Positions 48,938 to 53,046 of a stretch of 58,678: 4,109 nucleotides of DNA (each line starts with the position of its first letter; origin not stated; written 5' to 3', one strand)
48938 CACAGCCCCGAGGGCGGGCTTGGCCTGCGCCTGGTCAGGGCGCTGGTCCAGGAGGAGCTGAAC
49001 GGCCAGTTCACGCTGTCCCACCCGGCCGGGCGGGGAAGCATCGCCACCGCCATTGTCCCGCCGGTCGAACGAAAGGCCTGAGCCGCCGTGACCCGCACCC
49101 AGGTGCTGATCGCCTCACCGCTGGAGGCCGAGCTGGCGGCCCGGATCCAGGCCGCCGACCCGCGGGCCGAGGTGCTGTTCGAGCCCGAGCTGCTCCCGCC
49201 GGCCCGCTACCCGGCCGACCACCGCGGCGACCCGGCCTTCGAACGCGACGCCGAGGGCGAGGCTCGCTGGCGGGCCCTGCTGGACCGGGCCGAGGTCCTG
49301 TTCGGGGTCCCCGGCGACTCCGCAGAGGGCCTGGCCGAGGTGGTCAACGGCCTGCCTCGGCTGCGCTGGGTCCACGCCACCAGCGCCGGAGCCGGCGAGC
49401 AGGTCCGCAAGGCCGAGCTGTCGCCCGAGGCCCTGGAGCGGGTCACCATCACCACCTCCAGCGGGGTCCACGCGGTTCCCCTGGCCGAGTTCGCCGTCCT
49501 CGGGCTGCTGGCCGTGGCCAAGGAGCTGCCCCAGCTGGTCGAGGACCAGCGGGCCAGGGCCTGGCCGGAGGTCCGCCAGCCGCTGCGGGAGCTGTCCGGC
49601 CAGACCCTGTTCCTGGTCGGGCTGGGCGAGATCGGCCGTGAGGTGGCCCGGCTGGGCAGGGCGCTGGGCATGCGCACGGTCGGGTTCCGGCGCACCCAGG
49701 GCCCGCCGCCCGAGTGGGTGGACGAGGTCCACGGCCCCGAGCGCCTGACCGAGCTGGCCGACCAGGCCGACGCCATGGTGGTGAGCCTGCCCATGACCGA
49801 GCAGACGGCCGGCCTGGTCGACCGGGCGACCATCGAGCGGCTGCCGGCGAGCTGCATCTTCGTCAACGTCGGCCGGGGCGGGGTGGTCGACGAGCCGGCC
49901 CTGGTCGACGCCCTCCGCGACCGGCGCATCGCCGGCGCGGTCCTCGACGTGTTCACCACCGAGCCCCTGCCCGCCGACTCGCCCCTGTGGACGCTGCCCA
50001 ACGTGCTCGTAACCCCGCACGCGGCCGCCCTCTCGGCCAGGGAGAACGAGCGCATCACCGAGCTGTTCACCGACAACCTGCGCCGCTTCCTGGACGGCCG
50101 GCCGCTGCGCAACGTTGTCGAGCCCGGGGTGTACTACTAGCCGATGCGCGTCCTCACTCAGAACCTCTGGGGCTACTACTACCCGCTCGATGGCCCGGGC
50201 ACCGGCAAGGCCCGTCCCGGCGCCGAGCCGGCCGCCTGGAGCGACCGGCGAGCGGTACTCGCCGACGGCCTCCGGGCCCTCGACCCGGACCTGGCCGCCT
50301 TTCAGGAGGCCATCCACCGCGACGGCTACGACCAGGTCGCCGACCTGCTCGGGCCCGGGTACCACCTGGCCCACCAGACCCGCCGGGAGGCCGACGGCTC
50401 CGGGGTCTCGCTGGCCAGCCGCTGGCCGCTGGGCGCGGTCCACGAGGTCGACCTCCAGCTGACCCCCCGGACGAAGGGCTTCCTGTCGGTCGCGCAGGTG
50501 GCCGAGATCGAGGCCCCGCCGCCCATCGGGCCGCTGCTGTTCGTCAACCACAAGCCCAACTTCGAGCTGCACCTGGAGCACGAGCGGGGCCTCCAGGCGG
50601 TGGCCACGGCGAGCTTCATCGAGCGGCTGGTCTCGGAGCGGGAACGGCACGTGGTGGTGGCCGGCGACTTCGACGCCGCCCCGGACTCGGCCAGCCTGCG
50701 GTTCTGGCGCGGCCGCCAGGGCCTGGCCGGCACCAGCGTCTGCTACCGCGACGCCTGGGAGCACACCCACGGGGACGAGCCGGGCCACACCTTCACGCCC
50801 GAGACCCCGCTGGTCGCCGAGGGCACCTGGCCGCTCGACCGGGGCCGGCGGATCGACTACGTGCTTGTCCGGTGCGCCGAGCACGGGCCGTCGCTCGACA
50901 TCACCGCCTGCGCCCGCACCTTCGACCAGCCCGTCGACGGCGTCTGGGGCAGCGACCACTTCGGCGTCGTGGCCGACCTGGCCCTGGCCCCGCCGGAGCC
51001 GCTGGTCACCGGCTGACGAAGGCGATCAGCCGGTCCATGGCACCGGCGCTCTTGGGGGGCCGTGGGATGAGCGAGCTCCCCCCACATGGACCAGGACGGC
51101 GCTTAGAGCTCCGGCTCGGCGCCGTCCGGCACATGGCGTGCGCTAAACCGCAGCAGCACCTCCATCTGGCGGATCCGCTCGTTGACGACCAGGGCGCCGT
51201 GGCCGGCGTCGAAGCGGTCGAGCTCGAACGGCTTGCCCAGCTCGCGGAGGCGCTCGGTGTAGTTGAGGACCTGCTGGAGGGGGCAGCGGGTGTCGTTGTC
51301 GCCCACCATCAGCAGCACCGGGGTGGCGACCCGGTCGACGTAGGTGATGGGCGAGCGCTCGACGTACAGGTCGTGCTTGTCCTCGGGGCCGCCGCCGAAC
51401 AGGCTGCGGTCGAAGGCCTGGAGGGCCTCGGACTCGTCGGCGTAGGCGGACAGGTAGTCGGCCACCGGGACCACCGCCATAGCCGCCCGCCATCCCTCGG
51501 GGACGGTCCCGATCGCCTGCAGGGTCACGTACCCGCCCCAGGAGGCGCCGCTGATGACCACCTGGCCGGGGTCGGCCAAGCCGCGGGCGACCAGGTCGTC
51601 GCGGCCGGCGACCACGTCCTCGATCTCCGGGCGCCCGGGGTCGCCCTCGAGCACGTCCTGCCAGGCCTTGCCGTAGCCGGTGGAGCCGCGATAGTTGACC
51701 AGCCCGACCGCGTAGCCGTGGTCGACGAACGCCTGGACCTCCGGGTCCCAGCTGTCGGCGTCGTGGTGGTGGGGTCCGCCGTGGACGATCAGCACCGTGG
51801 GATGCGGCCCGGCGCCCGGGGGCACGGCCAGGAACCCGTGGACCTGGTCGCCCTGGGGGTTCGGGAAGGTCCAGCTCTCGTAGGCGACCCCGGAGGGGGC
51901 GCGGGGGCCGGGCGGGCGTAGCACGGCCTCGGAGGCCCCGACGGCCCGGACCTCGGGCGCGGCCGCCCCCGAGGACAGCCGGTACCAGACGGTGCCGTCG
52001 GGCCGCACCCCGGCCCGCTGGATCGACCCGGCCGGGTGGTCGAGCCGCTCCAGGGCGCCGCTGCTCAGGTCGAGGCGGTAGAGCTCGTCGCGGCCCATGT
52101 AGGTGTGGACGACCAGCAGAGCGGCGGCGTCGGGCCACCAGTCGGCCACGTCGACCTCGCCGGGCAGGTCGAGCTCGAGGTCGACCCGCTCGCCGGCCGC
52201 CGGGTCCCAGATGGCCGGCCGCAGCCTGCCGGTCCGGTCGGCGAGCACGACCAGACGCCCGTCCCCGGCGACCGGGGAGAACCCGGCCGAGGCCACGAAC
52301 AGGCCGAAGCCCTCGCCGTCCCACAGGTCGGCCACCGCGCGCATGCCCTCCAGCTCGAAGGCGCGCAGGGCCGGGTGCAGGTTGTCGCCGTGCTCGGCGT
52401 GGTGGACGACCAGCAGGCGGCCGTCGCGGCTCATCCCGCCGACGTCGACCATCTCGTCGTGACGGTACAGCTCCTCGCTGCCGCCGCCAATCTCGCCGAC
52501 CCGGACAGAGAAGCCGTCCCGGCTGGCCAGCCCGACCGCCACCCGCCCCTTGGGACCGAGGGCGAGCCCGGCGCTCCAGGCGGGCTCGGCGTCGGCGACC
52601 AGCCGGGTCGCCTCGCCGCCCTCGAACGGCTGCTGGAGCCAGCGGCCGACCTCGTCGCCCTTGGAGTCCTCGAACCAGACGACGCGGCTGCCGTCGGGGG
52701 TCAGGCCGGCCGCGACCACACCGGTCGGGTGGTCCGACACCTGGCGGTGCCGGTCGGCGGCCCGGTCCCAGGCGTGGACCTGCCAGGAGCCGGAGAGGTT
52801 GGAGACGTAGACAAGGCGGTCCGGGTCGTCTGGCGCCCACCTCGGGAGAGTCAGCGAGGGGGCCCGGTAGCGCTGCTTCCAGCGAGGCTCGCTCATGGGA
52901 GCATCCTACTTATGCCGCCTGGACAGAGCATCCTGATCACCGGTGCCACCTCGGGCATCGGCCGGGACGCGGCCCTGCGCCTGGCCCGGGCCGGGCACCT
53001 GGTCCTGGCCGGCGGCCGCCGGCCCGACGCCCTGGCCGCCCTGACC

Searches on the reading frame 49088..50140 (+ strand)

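Call 44: search_protein_families(library=pfam, proteins=[window:49088-50140:+], max_evalue=0.001)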
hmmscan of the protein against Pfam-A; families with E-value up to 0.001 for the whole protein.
window:49088-50140:+ (350 aa): 1 family
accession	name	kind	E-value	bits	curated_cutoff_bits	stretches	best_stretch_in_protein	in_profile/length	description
PF02826.25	2-Hacid_dh_C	-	1.2e-50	171.9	25.1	1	140-313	4-178/178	D-isomer specific 2-hydroxyacid dehydrogenase, NAD binding domain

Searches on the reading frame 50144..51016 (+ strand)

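Call 44: search_protein_families(library=pfam, proteins=[window:50144-51016:+], max_evalue=0.001)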
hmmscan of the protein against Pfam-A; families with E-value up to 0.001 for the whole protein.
window:50144-51016:+ (290 aa): 1 family
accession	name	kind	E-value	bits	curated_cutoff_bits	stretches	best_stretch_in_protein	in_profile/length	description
PF03372.29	Exo_endo_phos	-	7e-22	78.7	24.5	1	4-272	1-225/225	Endonuclease/Exonuclease/phosphatase family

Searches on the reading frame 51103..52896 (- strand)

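Call 44: search_protein_families(library=pfam, proteins=[window:51103-52896:-], max_evalue=0.001)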
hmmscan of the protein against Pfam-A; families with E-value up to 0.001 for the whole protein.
window:51103-52896:- (597 aa): 8 families
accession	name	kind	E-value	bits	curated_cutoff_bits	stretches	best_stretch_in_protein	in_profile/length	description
PF00326.27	Peptidase_S9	-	6.7e-44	150.4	22.6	1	386-588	6-209/213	Prolyl oligopeptidase family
PF20434.5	BD-FAE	-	7.2e-12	45.7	26.8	1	477-548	141-213/215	BD-FAE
PF02129.25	Peptidase_S15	-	1.5e-09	38.4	23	1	349-486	2-137/262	X-Pro dipeptidyl-peptidase (S15 family)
PF00561.26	Abhydrolase_1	-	1.2e-07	32.1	25.8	1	366-477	1-102/245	alpha/beta hydrolase fold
PF01738.24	DLH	-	2.1e-05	24.6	21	1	353-568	2-188/217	Dienelactone hydrolase family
PF12697.13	Abhydrolase_6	-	0.00011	23.4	26.3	1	368-498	1-107/217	Alpha/beta hydrolase family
PF12146.15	Hydrolase_4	-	0.00042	20.1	27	1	364-479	3-111/239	Serine aminopeptidase, S33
PF05448.18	AXE1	-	0.00074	18.8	21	0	342-411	59-126/321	Acetyl xylan esterase (AXE1)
